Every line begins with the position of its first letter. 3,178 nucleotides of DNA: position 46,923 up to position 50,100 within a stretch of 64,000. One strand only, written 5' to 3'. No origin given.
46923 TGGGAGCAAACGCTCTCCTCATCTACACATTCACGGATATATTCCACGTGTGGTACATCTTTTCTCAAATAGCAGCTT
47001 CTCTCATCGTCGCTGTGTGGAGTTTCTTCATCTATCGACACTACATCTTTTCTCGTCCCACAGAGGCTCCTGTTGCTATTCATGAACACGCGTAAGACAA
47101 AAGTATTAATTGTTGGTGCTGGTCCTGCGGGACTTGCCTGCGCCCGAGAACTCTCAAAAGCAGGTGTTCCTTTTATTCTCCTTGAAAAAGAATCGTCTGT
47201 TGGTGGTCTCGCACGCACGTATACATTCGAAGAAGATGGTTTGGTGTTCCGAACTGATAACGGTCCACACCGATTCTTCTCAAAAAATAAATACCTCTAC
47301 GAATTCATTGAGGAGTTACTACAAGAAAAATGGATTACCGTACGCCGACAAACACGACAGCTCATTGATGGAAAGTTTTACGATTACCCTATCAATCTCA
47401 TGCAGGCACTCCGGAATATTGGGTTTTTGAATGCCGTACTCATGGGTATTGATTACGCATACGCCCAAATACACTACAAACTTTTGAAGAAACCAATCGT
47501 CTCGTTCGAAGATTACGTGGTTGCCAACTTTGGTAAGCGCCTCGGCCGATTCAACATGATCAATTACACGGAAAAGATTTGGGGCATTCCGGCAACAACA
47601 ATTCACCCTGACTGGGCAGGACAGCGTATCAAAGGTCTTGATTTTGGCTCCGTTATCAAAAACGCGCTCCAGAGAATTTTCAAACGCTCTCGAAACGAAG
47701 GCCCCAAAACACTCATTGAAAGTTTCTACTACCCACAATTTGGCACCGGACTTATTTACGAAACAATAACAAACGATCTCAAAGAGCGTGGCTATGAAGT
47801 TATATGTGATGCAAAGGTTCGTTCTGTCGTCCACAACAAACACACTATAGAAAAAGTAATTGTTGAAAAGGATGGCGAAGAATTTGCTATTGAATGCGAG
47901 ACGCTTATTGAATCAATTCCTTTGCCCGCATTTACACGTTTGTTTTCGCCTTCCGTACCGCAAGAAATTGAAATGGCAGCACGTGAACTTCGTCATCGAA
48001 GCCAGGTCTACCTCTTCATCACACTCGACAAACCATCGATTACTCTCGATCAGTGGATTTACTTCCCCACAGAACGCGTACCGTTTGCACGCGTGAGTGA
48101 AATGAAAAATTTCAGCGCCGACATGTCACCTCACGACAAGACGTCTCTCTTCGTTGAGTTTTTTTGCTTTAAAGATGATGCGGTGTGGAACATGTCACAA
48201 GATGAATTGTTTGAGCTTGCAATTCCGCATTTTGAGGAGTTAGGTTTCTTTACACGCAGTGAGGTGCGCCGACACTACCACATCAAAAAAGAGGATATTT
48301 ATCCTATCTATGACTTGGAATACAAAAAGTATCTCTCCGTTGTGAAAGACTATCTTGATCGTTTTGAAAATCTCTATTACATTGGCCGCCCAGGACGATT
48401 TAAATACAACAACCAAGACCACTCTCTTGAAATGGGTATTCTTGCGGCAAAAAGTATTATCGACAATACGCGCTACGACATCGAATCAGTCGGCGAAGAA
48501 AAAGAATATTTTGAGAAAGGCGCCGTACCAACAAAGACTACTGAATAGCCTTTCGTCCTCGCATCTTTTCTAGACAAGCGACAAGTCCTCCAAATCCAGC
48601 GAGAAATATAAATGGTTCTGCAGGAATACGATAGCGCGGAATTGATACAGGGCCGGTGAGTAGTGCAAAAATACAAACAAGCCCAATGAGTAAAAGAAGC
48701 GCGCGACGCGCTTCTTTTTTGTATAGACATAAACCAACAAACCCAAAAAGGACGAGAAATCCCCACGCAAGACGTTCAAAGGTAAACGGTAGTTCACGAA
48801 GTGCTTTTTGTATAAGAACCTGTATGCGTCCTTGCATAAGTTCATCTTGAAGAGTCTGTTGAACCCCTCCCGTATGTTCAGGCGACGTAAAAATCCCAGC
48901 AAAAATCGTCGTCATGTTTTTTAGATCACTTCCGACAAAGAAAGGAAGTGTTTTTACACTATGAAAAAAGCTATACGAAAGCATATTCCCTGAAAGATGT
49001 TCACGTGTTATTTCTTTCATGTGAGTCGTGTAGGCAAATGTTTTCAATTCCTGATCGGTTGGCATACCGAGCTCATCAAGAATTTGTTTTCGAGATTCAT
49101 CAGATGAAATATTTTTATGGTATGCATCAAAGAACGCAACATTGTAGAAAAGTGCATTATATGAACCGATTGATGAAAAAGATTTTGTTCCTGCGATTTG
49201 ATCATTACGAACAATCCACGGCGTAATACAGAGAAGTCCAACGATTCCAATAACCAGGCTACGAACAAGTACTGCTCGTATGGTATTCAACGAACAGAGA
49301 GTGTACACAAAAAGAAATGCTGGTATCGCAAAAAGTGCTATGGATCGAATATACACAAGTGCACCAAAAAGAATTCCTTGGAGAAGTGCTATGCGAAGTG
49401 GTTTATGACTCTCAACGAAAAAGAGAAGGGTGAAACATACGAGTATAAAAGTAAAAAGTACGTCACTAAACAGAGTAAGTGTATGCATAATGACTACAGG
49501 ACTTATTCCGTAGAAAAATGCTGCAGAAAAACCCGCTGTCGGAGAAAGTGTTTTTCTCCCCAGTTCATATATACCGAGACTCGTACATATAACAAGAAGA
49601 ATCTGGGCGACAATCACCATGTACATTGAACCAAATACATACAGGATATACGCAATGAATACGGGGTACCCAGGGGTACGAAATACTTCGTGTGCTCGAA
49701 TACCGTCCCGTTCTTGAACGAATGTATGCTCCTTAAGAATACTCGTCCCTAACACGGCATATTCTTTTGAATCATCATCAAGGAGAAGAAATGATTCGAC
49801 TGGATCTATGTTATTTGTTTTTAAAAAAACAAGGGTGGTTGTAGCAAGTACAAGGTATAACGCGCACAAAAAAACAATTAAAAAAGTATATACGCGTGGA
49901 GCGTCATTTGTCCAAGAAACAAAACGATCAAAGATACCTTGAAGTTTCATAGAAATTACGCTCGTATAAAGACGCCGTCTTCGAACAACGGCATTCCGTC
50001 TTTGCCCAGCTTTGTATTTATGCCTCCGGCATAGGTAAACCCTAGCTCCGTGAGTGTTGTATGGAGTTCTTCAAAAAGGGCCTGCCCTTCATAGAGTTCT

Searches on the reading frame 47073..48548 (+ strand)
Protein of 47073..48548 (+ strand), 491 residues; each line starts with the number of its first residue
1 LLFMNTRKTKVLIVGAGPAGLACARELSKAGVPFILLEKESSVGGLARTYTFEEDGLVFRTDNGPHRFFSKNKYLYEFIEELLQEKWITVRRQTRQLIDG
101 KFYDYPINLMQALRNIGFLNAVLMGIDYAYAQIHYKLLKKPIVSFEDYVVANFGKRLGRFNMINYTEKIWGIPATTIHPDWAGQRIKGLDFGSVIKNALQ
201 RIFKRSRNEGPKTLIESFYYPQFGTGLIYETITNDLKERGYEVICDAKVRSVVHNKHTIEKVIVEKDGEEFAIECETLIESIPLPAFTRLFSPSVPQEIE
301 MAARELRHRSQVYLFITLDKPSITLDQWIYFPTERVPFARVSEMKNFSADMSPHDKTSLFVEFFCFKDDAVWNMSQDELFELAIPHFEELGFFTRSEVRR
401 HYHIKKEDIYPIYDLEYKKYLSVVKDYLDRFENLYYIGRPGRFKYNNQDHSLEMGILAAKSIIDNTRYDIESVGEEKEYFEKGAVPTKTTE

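Call 39: search_protein_families(library=pfam, proteins=[window:47073-48548:+], max_evalue=0.001)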
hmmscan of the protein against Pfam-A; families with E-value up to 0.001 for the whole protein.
window:47073-48548:+ (491 aa): 13 families
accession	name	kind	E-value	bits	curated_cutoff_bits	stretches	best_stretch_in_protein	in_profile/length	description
PF01593.30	Amino_oxidase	-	5.8e-21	75.7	19.8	1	19-390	2-364/443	Flavin containing amine oxidoreductase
PF13450.12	NAD_binding_8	-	5.1e-15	55.9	21.9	1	13-82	1-68/68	NAD(P)-binding Rossmann-like domain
PF01494.25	FAD_binding_3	-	2.1e-09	37.5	22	1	8-53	1-46/349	FAD binding domain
PF12831.13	FAD_oxidored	-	3.5e-09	36.9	27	1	11-49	2-40/416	FAD dependent oxidoreductase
PF07992.20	Pyr_redox_2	-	8.7e-08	32.4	26.1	1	10-95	2-83/291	Pyridine nucleotide-disulphide oxidoreductase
PF03275.19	GLF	-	7e-07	29.6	26.3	0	300-364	95-157/203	UDP-galactopyranose mutase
PF01266.30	DAO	-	8.6e-07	29.2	27.9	1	10-44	1-35/353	FAD dependent oxidoreductase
PF13738.12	Pyr_redox_3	-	1.1e-06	28.6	30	1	12-46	1-35/305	Pyridine nucleotide-disulphide oxidoreductase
PF00890.30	FAD_binding_2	-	1.5e-06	28.2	20.4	1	11-45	2-36/414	FAD binding domain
PF01946.23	Thi4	-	2.6e-06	27.3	26.2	1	8-45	17-55/235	Thi4 family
PF03486.20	HI0933_like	-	9.1e-06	25.7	50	1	10-44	2-36/244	HI0933-like protein Rossmann domain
PF05834.18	Lycopene_cycl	-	1.5e-05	24.7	23.4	0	11-55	2-49/380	Lycopene cyclase protein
PF00070.33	Pyr_redox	-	0.00059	20.7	22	0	10-43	1-34/82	Pyridine nucleotide-disulphide oxidoreductase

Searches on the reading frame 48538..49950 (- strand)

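Call 39: search_protein_families(library=pfam, proteins=[window:48538-49950:-], max_evalue=0.001)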
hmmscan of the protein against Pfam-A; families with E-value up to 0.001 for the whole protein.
window:48538-49950:- (470 aa): 1 family
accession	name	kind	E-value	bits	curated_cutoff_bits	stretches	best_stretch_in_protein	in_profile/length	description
PF13231.12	PMT_2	-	1e-08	36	26.1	1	92-246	3-158/160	Dolichyl-phosphate-mannose-protein mannosyltransferase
